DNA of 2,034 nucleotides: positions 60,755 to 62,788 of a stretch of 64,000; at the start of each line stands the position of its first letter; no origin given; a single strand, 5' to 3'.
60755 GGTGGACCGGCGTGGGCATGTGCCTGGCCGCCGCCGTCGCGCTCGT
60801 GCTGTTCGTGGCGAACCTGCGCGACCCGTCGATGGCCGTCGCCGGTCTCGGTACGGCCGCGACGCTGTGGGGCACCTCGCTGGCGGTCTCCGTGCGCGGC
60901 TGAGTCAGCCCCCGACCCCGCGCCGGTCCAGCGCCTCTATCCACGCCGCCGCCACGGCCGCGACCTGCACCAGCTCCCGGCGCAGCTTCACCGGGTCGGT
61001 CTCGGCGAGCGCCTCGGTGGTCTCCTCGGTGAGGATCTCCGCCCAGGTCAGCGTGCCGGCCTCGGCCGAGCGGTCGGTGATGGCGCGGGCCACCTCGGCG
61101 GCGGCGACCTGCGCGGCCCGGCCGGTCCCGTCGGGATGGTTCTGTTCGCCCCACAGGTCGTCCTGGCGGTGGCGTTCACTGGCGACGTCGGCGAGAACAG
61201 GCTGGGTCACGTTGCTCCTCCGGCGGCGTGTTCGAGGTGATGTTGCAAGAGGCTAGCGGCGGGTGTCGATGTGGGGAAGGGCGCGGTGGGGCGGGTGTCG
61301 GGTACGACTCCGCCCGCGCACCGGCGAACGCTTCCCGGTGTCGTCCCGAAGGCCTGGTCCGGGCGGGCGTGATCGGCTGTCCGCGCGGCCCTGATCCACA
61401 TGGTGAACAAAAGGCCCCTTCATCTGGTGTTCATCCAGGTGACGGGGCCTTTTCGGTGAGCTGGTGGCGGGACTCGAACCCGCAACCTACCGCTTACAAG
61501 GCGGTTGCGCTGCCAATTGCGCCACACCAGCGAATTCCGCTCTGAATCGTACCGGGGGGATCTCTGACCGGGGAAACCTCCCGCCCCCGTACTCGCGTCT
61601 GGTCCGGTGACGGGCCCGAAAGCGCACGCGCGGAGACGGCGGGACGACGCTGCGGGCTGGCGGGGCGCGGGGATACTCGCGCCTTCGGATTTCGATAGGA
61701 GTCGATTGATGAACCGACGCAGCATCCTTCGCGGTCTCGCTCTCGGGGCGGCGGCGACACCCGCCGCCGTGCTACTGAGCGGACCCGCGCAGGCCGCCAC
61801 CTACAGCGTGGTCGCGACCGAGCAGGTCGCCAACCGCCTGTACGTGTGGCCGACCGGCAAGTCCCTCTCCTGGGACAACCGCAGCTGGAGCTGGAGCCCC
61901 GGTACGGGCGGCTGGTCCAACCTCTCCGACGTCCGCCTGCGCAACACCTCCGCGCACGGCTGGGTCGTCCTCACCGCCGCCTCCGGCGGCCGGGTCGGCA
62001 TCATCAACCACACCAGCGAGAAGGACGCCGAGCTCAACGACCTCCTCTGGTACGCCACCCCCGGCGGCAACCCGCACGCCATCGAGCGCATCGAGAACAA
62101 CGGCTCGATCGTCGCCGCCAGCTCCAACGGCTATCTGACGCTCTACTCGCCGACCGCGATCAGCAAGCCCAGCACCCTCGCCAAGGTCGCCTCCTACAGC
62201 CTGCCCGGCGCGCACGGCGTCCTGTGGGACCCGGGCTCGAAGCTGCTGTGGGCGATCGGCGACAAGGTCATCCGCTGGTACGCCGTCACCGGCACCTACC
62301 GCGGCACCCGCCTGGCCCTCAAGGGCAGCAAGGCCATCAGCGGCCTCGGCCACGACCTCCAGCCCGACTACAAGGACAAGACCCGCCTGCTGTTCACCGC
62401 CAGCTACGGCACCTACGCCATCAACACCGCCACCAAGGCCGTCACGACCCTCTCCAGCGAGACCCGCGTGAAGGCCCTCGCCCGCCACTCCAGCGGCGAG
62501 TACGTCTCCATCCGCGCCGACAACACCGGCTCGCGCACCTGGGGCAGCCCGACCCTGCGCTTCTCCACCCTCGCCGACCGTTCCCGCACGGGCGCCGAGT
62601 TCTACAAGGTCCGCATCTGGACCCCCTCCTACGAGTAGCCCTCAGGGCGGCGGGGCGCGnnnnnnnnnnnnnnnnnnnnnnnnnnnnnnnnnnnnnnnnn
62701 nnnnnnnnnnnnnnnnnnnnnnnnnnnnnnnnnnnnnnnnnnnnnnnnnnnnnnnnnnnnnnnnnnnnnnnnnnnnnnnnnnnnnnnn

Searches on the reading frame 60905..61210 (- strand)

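Call 17: search_protein_families(library=pfam, proteins=[window:60905-61210:-], max_evalue=0.01)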
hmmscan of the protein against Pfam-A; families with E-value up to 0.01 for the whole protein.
window:60905-61210:- (101 aa): 1 family
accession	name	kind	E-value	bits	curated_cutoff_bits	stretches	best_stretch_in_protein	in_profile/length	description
PF21384.2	Cas3_I-F_Cas2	-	0.0035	17.9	27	1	36-96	12-69/79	CRISPR-associated nuclease/helicase Cas3, I-F/YPEST, Cas2 domain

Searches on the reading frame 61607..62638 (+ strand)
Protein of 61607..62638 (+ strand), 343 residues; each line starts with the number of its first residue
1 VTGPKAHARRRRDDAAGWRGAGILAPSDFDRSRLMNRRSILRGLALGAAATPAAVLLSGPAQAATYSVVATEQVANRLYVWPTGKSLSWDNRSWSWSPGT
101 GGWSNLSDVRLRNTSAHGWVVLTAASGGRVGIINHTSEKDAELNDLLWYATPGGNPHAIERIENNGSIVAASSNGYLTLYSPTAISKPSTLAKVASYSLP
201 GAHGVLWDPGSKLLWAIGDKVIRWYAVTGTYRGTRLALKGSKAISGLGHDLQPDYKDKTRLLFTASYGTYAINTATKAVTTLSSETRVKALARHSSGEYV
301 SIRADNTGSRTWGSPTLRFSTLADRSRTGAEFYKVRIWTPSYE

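Call 17: search_protein_families(library=pfam, proteins=[window:61607-62638:+], max_evalue=0.01)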
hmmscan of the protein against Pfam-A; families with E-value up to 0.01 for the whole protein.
window:61607-62638:+ (343 aa): 1 family
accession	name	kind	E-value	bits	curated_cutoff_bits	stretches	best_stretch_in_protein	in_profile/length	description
PF20138.4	DUF6528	-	4.9e-07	29.4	23.5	1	120-280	94-254/327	Family of unknown function (DUF6528)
